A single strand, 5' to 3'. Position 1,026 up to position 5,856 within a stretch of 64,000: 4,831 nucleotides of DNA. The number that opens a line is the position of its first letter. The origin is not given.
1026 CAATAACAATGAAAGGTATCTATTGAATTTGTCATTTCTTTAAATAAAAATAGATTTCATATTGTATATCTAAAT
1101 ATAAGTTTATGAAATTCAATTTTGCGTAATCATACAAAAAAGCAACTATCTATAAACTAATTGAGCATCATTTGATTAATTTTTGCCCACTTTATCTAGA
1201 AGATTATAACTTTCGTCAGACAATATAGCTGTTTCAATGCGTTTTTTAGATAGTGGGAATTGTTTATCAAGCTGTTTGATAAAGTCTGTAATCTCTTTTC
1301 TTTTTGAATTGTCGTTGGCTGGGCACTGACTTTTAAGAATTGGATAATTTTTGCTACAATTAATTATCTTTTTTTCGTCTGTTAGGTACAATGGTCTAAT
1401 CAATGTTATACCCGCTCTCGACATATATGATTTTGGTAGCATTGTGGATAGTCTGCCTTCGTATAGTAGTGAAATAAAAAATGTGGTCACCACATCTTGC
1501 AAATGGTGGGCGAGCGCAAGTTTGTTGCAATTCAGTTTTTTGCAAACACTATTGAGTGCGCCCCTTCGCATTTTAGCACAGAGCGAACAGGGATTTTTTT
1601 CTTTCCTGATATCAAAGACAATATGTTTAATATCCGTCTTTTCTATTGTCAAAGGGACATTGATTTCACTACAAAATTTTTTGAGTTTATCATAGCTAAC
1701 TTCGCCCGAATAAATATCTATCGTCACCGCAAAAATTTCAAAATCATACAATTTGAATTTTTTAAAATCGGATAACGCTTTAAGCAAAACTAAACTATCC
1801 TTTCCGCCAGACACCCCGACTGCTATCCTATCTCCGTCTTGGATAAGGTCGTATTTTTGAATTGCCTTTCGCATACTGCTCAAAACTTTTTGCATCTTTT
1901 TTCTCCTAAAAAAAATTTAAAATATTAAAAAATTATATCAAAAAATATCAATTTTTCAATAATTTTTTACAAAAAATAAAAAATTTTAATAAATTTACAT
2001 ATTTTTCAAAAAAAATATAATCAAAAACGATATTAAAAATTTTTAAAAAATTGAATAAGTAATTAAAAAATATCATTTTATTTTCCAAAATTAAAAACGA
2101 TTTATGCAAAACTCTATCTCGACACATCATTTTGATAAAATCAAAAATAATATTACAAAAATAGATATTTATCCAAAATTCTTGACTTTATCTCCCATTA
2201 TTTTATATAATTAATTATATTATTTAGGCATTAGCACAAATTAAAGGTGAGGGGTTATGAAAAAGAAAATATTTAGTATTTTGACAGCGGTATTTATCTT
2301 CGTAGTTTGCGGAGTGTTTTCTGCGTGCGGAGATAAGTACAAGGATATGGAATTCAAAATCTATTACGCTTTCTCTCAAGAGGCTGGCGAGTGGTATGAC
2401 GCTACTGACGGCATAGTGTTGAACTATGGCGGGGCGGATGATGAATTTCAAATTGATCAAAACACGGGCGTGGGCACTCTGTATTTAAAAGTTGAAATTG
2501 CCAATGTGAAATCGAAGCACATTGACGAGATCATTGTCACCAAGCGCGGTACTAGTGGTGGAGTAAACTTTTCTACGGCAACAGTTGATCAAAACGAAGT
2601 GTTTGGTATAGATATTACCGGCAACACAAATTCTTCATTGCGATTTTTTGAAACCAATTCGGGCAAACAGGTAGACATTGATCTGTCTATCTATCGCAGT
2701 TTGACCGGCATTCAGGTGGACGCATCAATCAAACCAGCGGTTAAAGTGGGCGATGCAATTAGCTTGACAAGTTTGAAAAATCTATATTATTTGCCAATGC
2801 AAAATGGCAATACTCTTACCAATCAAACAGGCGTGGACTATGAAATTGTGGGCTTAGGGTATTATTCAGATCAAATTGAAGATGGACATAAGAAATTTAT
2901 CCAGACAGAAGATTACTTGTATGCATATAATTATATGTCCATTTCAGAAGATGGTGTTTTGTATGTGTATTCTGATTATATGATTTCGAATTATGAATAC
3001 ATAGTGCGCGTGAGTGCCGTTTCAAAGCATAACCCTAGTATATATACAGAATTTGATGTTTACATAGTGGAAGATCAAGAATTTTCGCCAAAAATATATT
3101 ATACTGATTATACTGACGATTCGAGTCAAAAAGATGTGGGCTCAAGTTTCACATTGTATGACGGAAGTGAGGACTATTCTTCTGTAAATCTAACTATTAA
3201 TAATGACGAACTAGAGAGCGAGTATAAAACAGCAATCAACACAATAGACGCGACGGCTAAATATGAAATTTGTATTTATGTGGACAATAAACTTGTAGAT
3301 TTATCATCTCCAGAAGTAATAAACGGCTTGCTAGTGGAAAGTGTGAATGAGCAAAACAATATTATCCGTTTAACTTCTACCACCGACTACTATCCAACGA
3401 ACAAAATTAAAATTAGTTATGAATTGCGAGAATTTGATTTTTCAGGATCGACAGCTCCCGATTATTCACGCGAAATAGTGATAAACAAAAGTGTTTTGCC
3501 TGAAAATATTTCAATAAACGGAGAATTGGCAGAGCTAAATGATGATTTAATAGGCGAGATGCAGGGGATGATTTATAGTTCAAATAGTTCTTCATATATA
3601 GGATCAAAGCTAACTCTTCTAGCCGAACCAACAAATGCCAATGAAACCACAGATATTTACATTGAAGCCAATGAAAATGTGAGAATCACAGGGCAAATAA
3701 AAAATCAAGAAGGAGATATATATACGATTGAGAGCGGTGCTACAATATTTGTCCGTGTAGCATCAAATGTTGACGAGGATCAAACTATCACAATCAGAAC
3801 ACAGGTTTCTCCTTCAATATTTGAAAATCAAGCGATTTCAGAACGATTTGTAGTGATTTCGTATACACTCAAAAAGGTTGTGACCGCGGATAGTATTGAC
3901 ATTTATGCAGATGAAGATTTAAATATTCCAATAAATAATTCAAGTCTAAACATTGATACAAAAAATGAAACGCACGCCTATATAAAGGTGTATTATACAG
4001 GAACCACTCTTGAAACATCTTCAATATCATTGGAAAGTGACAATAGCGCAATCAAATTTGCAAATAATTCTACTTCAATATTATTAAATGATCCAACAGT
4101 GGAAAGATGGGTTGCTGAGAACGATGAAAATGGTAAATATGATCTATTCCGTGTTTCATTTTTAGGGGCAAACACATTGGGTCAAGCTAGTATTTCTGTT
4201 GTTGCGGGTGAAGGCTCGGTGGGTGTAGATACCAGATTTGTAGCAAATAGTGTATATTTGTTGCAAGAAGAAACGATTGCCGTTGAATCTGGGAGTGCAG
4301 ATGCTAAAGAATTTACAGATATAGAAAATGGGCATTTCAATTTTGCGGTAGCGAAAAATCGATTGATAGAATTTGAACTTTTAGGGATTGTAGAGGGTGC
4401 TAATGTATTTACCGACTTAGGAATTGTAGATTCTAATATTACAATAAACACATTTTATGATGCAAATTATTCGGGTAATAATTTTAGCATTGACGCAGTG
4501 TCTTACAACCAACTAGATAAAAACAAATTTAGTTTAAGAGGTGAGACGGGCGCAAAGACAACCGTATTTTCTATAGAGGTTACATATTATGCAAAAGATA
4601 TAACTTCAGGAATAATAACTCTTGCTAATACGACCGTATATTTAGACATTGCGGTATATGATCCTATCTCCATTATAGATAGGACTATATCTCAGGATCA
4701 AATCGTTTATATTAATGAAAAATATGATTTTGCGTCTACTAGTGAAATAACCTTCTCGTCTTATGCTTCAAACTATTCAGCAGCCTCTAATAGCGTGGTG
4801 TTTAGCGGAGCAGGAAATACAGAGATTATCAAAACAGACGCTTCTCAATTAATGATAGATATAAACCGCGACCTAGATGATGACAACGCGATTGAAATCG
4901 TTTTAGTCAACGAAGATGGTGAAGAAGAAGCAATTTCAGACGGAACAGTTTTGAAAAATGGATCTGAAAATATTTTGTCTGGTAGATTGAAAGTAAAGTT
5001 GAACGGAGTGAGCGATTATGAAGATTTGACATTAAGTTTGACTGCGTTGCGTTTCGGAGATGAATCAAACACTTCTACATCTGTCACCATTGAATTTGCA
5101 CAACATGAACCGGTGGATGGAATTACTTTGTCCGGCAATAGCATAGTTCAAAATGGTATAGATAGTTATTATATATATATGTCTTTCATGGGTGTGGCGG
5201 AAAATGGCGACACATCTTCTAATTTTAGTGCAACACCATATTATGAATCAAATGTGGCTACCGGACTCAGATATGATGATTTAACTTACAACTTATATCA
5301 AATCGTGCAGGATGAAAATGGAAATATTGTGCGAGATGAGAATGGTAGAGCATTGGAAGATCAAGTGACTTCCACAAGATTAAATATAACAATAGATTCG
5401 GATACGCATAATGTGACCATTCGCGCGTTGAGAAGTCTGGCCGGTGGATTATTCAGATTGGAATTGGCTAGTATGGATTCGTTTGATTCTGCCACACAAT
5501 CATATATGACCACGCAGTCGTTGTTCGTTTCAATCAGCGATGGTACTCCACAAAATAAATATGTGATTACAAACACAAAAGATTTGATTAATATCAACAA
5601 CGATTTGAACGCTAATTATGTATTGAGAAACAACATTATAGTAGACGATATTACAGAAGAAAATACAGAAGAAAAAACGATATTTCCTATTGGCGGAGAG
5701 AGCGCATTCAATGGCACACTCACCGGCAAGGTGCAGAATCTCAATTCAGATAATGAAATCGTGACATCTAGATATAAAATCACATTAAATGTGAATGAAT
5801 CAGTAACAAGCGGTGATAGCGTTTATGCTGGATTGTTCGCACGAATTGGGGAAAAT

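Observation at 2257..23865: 21.6-kb single ORF: a 7,202-aa lipobox-led mega-protein built from FDGNG/GLUG-type modules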

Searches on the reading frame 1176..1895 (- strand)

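Call 8: search_protein_families(library=pfam, proteins=[window:1176-1895:-], max_evalue=0.001)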
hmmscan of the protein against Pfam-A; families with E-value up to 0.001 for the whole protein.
window:1176-1895:- (239 aa): 1 family
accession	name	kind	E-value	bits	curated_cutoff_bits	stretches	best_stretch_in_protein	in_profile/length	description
PF01171.26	ATP_bind_3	-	1.1e-19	71.3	27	1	24-193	2-168/182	PP-loop family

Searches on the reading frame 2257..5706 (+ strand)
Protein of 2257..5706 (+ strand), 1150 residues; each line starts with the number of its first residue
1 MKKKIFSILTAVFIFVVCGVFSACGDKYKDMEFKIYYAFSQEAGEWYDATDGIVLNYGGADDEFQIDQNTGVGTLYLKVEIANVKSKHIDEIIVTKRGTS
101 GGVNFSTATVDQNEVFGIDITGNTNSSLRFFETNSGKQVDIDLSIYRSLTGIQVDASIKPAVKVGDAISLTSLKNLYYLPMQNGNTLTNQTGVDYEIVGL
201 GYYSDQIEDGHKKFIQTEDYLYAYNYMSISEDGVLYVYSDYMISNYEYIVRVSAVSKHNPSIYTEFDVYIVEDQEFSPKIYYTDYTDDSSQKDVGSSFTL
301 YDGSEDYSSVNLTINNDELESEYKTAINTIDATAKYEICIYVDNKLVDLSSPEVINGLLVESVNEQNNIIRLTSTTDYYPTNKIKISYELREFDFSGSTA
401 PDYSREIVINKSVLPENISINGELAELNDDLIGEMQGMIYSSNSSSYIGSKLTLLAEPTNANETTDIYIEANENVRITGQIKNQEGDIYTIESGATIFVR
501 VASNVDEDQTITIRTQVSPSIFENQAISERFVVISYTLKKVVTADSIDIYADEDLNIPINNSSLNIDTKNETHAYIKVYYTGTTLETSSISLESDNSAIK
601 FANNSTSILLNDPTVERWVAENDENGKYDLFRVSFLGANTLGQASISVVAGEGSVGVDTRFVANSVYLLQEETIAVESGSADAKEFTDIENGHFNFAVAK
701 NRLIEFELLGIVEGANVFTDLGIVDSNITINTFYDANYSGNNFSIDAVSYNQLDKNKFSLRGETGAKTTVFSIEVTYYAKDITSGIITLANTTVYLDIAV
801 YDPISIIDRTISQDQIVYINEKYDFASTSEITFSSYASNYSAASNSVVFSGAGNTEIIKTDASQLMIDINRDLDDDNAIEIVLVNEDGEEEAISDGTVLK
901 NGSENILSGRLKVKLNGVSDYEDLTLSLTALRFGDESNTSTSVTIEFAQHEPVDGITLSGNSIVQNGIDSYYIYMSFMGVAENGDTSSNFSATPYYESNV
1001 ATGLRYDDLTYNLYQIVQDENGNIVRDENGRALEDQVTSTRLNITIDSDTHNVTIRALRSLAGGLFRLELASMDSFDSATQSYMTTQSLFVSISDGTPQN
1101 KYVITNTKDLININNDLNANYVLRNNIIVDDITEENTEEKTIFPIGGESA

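Call 26: search_solved_structures(query=window:2257-5556:+, max_evalue=1)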
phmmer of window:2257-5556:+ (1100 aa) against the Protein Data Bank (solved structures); distinct sequences matched with E-value up to 1: 1.
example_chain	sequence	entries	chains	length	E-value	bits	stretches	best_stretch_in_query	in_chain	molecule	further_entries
3jvg_A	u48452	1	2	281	0.19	13.2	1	724-790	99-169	T-cell surface glycoprotein CD1A1 antigen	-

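Call 35: find_homologous_proteins(query=window:2257-5706:+, max_evalue=0.001)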
Query window:2257-5706:+: 8000 candidates shared short words with the query, none scored E <= 0.001.

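Call 54: search_solved_structures(query=A2, max_evalue=1)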
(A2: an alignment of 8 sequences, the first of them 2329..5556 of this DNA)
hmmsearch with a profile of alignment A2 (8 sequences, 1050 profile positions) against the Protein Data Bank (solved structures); distinct sequences matched with E-value up to 1: 2.
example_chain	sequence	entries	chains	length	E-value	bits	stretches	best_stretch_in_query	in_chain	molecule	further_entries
6aci_A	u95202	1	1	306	0.24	12.5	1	640-688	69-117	T3SS secreted effector NleB homolog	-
6e66_A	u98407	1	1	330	0.28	12.3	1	640-688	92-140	NleB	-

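Call 70: predict_structure(alignment_id=A2)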
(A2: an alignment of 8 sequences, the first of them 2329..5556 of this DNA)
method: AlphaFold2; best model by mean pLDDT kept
length: 1076 residues; sequences in the alignment: 8
mean_pLDDT: 82.5   pTM: 0.41
mean pLDDT of the five models: 82.5, 79.4, 78.4, 78.0, 72.9
residues with pLDDT >= 90: 202; 70-90: 760; 50-70: 100; < 50: 14
segments of 3 or more residues with pLDDT < 50: 35-37, 705-715
pLDDT, mean of each block of 10 residues (from residue 1): 81 83 81 56 72 88 84 74 87 82 88 87 76 86 86 75 66 90 81 76 86 88 90 82 89 82 74 81 86 81 83 86 83 85 82 77 85 78 86 86 86 83 83 70 88 88 89 82 86 82 86 87 87 77 85 85 88 85 90 77 86 79 79 82 77 86 85 91 84 80 49 54 85 89 84 82 84 90 89 86 90 84 77 77 86 83 80 83 89 85 90 89 86 84 73 81 90 67 88 83 83 81 87 85 90 85 89 73
secondary structure, 60 per line:
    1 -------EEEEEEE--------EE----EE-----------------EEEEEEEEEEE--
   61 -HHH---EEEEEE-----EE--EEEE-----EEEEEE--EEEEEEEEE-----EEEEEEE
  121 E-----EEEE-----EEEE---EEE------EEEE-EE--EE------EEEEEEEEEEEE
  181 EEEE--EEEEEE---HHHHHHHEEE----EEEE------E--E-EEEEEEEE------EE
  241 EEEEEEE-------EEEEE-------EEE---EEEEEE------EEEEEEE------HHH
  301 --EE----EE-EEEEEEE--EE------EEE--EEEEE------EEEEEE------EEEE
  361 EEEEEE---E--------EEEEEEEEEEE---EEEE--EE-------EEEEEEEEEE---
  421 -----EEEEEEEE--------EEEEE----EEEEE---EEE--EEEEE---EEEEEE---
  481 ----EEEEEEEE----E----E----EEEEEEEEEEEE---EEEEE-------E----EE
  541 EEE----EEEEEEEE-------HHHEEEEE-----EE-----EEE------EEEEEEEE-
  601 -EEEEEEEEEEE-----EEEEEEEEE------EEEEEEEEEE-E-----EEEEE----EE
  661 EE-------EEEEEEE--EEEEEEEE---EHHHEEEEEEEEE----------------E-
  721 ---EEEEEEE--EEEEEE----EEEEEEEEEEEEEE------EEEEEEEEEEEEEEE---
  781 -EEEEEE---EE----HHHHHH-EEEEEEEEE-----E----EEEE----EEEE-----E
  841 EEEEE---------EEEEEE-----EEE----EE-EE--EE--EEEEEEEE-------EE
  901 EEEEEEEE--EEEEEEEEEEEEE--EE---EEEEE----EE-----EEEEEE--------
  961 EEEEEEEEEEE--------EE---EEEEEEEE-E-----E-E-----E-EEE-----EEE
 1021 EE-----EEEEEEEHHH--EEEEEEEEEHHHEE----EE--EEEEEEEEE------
elements in order (helices of 4 or more, strands of 3 or more residues): E8-14 E48-58 E68-73 E83-86 E92-97 E100-108 E114-121 E127-130 E136-139 E143-145 E152-155 E169-184 E187-192 H196-202 E203-205 E210-213 E225-232 E239-247 E255-259 E267-269 E273-278 E285-291 E312-318 E329-331 E334-338 E345-350 E357-366 E379-389 E393-396 E408-417 E426-433 E442-446 E451-455 E459-461 E464-468 E472-477 E485-492 E507-518 E522-526 E539-543 E548-555 E566-570 E583-585 E592-599 E602-612 E618-626 E633-642 E650-654 E659-662 E670-676 E679-686 E694-702 E724-730 E733-738 E743-756 E763-777 E782-787 H797-802 E804-812 E823-826 E831-834 E840-845 E855-860 E866-868 E884-891 E899-908 E911-923 E931-935 E947-952 E961-971 E985-992 E1010-1012 E1018-1022 E1028-1034 E1040-1048 E1062-1070

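Call 75: fold_search(model_id=the predicted structure, library=pdb)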
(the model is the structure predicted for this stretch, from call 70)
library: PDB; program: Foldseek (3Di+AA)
matches with E <= 10: 1970; with E <= 0.001: 55
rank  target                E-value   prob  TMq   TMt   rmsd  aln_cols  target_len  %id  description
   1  7r5k_10               1.0e-23  1.00  0.13  0.09  55.8      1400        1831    9  Human nuclear pore complex (constricted) (released 2022-06-22)
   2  9hcj_10               3.4e-21  1.00  0.12  0.09  59.0      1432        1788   10  D. discoideum nuclear pore complex (released 2024-12-25)
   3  9u62_E                1.5e-13  1.00  0.11  0.09  54.5      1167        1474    9  AP pathways C3 convertase C3bBbP and C3 complex (released 2026-01-14)
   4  5i5k_A                1.6e-13  1.00  0.12  0.09  49.6      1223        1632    9  Structure of complement C5 in complex with eculizumab (released 2016-03-16)
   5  9g93_A                3.6e-13  1.00  0.13  0.18  45.9       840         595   11  CryoET structure of the in vitro grown Bacillus anthracis Sap S-layer (released 2024-12-18)
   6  3prx_A                3.9e-13  1.00  0.12  0.09  48.4      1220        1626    9  Structure of Complement C5 in Complex with CVF and SSL7 (released 2011-01-19)
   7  7ol4_C                2.6e-12  1.00  0.12  0.19  33.9       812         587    9  Mouse contactin-1 neurofascin-155 immunoglobulin domains adhesion complex (released 2022-12-14)
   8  5i5k_B                2.7e-12  1.00  0.12  0.09  49.1      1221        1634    9  Structure of complement C5 in complex with eculizumab (released 2016-03-16)
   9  9u61_E                4.5e-12  1.00  0.12  0.09  51.6      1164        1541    8  CP/MBL pathways C3 convertase C4b2a and C3 complex (released 2026-01-14)
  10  7ol4_D                8.6e-12  1.00  0.11  0.18  47.7       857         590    9  Mouse contactin-1 neurofascin-155 immunoglobulin domains adhesion complex (released 2022-12-14)
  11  7stz_C                1.5e-10  1.00  0.11  0.18  30.1       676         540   10  Crystal Structure of Human E-cadherin EC1-5 bound by mouse monoclonal antibody Fab mAb-1_19A11 (released 2022-01-26)
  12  6hhu_A                3.2e-10  1.00  0.12  0.18  36.1       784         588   10  Structure of the Bacillus anthracis Sap S-layer assembly domain (released 2019-07-24)
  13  5k6w_A                3.3e-10  1.00  0.12  0.21  29.6       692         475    9  Sidekick-1 immunoglobulin domains 1-5 (released 2016-09-28)
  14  8dfq_B                5.8e-10  1.00  0.12  0.23  28.7       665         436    9  Ectodomain of full-length KIT(T417I,delta418-419)-SCF dimers (released 2023-03-29)
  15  8v2b_B                4.3e-09  1.00  0.15  0.23  24.7       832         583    9  Cryo-EM structure of mouse type II OSM receptor complex: model for full extracellular assembly (released 2024-11-20)
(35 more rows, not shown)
